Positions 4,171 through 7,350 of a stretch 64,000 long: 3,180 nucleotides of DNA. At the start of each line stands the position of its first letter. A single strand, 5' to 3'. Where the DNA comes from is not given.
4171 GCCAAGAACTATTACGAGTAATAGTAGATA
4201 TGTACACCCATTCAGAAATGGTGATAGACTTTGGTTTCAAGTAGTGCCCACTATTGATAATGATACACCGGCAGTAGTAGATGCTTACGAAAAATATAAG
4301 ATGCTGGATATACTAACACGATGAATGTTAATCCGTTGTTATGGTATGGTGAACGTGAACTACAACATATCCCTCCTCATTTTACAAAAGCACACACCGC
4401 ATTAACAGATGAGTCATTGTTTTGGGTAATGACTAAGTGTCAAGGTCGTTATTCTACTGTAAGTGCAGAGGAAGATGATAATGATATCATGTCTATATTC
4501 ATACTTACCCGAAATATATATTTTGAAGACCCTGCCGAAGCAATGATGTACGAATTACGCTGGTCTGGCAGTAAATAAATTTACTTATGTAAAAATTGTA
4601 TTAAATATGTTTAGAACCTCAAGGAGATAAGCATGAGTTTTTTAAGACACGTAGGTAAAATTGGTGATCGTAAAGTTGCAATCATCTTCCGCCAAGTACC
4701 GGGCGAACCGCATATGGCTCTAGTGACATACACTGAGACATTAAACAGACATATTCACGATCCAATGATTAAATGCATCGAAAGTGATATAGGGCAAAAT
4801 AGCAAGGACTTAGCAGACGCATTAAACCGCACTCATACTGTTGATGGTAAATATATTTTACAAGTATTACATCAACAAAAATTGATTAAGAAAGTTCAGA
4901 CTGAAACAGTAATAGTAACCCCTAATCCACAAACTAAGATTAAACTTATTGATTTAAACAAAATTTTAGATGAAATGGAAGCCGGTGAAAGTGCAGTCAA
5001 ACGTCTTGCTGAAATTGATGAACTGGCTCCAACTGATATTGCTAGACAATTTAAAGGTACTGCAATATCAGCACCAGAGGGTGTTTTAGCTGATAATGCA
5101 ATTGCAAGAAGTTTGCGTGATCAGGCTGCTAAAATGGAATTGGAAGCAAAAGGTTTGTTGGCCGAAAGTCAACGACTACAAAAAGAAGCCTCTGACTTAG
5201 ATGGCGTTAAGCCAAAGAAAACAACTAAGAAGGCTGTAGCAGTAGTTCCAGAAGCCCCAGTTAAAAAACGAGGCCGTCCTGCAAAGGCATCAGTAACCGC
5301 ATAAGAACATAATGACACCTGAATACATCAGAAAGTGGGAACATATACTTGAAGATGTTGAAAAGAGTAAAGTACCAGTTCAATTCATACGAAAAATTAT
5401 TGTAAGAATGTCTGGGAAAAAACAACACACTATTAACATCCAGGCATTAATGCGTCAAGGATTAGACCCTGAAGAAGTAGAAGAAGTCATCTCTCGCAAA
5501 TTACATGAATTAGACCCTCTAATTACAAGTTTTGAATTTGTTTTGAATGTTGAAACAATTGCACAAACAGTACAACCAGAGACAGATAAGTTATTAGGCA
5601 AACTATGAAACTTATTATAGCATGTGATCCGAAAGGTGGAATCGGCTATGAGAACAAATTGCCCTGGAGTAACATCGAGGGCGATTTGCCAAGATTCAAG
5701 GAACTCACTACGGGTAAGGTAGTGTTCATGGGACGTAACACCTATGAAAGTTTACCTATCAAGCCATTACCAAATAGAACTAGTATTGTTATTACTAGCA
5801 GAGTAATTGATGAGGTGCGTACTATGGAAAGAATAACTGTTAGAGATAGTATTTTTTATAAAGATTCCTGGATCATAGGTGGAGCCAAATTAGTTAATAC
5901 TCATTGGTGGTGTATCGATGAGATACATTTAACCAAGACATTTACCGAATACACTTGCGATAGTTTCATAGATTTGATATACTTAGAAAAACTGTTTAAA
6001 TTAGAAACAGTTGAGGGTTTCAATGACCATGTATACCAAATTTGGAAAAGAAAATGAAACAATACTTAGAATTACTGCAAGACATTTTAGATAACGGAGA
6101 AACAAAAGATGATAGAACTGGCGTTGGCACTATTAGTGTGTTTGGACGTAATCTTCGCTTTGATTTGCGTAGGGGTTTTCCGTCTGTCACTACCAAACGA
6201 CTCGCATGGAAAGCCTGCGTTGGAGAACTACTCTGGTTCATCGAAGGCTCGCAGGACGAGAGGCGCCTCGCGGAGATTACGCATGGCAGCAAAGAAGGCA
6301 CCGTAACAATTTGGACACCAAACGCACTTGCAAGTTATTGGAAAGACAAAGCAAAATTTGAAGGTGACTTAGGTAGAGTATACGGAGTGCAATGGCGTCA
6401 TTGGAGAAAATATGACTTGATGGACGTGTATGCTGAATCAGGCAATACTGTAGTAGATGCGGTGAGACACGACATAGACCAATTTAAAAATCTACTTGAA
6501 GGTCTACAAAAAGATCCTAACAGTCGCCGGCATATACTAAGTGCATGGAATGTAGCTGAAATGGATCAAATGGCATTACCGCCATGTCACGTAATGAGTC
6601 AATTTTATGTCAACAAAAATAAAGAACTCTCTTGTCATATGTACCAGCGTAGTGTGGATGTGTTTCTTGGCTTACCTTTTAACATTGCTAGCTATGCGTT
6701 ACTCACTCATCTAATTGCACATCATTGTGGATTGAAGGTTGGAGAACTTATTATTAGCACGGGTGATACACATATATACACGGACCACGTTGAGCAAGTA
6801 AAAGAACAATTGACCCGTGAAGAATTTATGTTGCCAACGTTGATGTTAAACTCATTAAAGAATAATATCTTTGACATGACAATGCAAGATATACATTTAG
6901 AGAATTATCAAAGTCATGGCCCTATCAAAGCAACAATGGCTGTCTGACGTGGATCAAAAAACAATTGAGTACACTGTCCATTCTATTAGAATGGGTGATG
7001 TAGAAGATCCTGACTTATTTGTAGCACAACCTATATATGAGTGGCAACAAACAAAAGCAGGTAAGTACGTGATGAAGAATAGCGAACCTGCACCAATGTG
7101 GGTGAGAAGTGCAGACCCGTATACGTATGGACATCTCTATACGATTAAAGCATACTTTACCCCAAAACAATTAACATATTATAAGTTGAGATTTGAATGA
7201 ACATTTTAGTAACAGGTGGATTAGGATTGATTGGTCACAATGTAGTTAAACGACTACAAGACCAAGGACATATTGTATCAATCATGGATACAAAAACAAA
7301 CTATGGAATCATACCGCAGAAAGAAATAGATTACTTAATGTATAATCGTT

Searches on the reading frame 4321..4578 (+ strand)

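Call 6: search_protein_families(library=pfam, proteins=[window:4321-4578:+], max_evalue=1)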
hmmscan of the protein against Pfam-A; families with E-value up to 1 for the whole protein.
window:4321-4578:+ (85 aa): 1 family
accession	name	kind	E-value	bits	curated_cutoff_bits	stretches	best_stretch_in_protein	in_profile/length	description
PF11253.13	DUF3052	-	0.025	15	22.7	1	6-51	50-94/125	Protein of unknown function (DUF3052)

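Call 7: search_protein_families(library=phrogs, proteins=[window:4321-4578:+], max_evalue=0.1)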
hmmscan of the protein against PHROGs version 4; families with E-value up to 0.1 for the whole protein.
window:4321-4578:+ (85 aa): 0 families

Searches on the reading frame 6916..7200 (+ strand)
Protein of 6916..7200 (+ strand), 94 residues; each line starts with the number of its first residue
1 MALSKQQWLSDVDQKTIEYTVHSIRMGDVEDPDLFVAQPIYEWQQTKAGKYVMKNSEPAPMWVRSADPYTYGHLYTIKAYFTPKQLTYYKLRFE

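Call 60: search_protein_families(library=phrogs, proteins=[window:6916-7200:+], max_evalue=0.001)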
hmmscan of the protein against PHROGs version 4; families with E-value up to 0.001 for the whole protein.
window:6916-7200:+ (94 aa): 0 families

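Call 93: find_homologous_proteins(query=window:6916-7200:+, max_evalue=0.001)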
Query window:6916-7200:+ (94 aa): 305 proteins with E <= 0.001 among 305 candidates; the best 120 are listed. Only proteins of 51 to 165 residues were searched: fused or split forms outside these lengths cannot appear, so this answer is no evidence that the protein stands alone or is whole; lengths 'longer' or 'shorter' looks for them.
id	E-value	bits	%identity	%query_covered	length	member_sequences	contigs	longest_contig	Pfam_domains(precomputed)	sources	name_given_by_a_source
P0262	5.2e-54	198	94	100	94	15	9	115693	-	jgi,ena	-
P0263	2.5e-50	186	87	100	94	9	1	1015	-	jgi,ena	jgi:hypothetical protein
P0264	1.4e-44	168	81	100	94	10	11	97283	-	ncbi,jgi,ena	jgi:hypothetical protein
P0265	2.0e-43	164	79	100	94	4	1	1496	-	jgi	jgi:hypothetical protein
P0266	5.9e-43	163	80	96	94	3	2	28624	-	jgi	jgi:hypothetical protein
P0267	1.5e-42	162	79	100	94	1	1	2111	-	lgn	-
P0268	2.0e-42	161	78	100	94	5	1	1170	-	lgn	-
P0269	1.2e-41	159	77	100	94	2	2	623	-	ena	-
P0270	4.4e-41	157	73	100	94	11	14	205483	-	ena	-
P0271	4.8e-41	157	77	96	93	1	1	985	-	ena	-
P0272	1.0e-40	156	74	100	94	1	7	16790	-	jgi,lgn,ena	jgi:hypothetical protein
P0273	1.8e-40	155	78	96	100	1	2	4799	-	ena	-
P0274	2.4e-40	155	73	100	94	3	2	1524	-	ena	-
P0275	4.0e-40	154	74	100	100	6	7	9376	-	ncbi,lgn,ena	-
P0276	4.2e-40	154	74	100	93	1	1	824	-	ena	-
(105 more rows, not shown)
